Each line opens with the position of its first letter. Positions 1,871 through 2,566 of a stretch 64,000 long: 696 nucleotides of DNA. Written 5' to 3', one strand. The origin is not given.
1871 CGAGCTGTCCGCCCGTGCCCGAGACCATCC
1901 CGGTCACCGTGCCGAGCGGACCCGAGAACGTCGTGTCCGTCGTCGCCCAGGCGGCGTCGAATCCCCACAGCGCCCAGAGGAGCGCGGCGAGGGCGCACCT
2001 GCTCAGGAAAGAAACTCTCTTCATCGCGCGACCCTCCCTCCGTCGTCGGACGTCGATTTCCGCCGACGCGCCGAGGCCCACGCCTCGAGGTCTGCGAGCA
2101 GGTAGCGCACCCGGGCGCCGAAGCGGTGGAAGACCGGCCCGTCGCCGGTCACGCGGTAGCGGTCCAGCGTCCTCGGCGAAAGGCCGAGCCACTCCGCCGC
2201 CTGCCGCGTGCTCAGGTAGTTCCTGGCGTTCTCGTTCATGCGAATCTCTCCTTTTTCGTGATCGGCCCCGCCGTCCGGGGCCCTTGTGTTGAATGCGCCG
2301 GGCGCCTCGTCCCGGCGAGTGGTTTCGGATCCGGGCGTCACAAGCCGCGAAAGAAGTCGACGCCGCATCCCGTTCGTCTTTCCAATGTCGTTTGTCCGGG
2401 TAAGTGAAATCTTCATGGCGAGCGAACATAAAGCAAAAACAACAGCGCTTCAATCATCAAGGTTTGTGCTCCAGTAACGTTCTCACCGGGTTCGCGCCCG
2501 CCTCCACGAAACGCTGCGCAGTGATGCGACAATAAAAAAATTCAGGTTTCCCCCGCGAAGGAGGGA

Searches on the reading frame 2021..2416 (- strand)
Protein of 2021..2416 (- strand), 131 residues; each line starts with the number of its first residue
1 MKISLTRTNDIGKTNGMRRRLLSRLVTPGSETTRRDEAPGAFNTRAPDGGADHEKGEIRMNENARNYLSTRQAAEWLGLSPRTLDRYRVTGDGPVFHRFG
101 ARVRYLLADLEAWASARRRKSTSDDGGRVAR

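Call 3: search_protein_families(library=pfam, proteins=[window:2021-2416:-], max_evalue=1)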
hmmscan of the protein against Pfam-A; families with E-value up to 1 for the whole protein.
window:2021-2416:- (131 aa): 9 families
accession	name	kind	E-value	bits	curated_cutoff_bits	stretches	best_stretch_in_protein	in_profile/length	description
PF12728.13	HTH_17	-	5.2e-09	36.7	27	1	67-117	1-50/51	Helix-turn-helix domain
PF13338.12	AbiEi_4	-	0.003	18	25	1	65-90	11-35/49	Transcriptional regulator, AbiEi antitoxin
PF13551.12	HTH_29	-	0.005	17.3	28.1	1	69-88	14-33/64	Winged helix-turn helix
PF20432.4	Xre-like-HTH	-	0.0068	17.1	25.8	1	68-92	24-47/63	Antitoxin Xre-like helix-turn-helix domain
PF13384.12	HTH_23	-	0.013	15.7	24.6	1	67-88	17-38/50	Homeodomain-like domain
PF02954.25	HTH_8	-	0.032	14.4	22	1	72-86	23-37/42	Bacterial regulatory protein, Fis family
PF18024.7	HTH_50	-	0.044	13.9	27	1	65-81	21-37/50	Helix-turn-helix domain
PF13518.12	HTH_28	-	0.087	13.4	25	1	65-87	11-32/52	Helix-turn-helix domain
PF22083.2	I-HmuI_NUMOD-like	-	0.28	11.2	27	1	64-80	9-25/46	DNA endonuclease I-HmuI-like, NUMOD-like domain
